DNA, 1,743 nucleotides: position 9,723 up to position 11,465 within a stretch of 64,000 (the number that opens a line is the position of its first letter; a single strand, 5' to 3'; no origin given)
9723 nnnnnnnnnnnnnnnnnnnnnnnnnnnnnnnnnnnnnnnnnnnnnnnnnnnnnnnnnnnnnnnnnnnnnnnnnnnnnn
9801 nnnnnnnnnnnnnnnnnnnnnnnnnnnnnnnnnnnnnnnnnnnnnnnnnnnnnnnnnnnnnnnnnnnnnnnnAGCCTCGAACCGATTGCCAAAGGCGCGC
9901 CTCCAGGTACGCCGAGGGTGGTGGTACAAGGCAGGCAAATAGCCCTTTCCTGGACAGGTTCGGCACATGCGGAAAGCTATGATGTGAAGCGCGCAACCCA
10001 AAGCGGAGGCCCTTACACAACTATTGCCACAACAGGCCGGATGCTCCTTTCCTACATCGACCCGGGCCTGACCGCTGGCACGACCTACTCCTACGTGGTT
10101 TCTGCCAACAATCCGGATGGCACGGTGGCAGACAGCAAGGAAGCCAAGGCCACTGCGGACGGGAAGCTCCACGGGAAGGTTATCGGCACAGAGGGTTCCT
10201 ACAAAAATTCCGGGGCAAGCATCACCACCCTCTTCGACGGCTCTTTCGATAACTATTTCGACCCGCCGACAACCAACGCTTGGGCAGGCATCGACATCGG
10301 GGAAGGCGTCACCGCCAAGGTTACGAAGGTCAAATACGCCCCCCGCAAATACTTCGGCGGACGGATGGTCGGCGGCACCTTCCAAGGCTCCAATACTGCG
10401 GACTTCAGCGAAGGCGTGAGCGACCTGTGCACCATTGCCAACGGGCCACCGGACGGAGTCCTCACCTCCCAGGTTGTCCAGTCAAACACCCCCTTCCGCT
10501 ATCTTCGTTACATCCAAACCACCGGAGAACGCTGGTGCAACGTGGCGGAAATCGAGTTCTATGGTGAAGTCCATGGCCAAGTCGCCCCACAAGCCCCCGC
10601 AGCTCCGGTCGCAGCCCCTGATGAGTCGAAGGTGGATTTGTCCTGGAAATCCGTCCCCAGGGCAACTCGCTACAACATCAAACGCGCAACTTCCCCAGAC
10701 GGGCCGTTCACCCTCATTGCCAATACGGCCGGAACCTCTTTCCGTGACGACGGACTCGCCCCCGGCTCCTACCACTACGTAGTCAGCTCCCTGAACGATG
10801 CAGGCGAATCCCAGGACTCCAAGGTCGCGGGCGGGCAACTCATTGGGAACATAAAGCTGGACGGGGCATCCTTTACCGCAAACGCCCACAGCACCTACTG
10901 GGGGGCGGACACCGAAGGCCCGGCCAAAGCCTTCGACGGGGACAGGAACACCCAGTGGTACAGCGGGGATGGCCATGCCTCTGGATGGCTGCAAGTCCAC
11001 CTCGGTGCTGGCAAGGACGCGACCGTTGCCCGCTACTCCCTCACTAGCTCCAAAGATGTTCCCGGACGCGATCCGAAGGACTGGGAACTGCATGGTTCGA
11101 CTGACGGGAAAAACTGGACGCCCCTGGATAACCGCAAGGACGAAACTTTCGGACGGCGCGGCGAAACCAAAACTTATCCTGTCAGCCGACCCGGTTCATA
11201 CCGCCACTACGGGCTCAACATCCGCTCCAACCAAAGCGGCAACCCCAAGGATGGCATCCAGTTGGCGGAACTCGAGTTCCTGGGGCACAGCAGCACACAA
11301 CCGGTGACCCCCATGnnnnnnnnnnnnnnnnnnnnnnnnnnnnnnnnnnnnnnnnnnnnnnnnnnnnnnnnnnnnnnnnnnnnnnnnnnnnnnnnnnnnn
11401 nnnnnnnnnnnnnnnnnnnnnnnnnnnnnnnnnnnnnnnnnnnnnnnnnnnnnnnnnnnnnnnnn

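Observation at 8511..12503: Exported 1330-aa lipoprotein joining a polysaccharide-lyase-like domain, glycan-binding modules and an ADP-ribosylglycohydrolase-family domain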

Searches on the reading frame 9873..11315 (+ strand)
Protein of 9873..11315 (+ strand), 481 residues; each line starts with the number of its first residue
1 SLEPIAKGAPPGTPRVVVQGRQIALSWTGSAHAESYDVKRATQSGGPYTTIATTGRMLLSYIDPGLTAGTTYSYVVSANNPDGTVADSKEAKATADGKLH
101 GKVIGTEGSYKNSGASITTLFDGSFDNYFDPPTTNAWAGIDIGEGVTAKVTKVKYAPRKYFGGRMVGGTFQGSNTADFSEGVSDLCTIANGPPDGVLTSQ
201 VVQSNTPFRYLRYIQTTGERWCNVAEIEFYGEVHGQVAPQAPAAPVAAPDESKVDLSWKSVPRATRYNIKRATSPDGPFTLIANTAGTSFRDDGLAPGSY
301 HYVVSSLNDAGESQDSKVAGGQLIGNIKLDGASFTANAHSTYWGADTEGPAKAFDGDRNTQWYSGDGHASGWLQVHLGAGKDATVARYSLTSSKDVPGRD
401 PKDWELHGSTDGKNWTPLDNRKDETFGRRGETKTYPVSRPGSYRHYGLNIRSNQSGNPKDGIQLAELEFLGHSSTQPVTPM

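Call 54: search_solved_structures(query=window:9873-11315:+, max_evalue=0.001, show_alignments=1)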
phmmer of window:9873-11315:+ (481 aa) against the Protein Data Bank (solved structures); distinct sequences matched with E-value up to 0.001: 6.
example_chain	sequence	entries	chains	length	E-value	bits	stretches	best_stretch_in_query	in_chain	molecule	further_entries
5g56_A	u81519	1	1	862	1.7e-48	168.9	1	8-236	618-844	CARBOHYDRATE BINDING FAMILY 6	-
7nsn_A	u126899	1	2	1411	1.9e-36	129.2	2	323-467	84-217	GH92 alpha-1,2-mannosidase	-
2yb7_A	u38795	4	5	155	4.2e-33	118.1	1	98-236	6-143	CARBOHYDRATE BINDING FAMILY 6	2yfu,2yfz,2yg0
3mpc_A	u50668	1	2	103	4.4e-12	48.8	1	10-88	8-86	Fn3-like protein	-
5j7k_A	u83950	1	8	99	0.00018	23.7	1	9-89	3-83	FN3con-a-lys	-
9vsf_A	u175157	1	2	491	0.00023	23.4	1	8-88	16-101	Beta-1,3-glucanase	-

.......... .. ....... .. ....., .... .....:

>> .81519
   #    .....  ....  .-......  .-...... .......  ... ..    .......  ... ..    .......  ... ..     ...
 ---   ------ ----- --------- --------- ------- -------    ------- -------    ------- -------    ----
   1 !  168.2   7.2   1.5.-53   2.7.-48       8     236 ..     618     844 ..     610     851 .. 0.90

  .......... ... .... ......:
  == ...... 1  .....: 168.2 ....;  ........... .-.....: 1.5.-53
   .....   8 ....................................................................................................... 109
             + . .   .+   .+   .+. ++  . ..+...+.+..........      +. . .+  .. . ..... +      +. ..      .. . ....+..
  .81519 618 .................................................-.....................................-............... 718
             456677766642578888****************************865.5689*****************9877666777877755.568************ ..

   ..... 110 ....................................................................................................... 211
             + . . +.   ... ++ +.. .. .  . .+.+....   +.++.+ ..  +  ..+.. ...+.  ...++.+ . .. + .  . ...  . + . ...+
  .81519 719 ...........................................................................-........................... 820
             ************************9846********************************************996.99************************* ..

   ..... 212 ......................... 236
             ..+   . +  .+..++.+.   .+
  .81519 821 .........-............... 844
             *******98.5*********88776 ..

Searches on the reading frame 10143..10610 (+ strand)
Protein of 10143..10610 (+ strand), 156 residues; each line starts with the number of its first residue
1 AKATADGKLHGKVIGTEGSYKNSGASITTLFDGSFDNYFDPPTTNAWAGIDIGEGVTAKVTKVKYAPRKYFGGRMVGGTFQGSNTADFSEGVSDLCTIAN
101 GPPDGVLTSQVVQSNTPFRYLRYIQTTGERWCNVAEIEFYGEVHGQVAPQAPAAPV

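Call 68: search_protein_families(library=pfam, proteins=[window:10143-10610:+], max_evalue=5)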
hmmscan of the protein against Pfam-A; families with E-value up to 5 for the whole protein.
window:10143-10610:+ (156 aa): 1 family
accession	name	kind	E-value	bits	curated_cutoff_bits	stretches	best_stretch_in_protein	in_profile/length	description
PF00754.31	F5_F8_type_C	-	0.00039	21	28.2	1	22-137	9-127/127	F5/8 type C domain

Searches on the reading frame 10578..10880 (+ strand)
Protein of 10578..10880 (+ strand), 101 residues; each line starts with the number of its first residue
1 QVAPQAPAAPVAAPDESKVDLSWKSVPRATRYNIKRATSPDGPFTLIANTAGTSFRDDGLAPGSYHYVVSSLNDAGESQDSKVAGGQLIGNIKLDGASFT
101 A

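Call 68: search_protein_families(library=pfam, proteins=[window:10578-10880:+], max_evalue=5)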
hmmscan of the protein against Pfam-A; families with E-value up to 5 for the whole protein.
window:10578-10880:+ (101 aa): 1 family
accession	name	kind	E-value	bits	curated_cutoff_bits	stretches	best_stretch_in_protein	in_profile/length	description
PF00041.27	fn3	-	0.018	15.6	25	1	13-83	10-80/84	Fibronectin type III domain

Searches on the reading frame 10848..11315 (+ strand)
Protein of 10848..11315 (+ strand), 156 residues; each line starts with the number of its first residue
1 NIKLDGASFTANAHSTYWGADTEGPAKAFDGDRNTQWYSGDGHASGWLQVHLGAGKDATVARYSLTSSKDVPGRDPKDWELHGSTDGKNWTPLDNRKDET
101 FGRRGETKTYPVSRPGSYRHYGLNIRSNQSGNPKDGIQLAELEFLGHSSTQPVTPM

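Call 68: search_protein_families(library=pfam, proteins=[window:10848-11315:+], max_evalue=5)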
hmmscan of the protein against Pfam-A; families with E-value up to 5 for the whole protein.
window:10848-11315:+ (156 aa): 3 families
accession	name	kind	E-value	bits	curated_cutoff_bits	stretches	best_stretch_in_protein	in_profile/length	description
PF00754.31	F5_F8_type_C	-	1.7e-13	51.3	28.2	1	12-116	3-103/127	F5/8 type C domain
PF22633.2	F5_F8_type_C_2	-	2.8e-11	44.3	27.8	1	27-112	1-81/91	NedA-like, galactose-binding domain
PF09248.15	DUF1965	-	0.0055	16.9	23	1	58-83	2-27/69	Domain of unknown function (DUF1965)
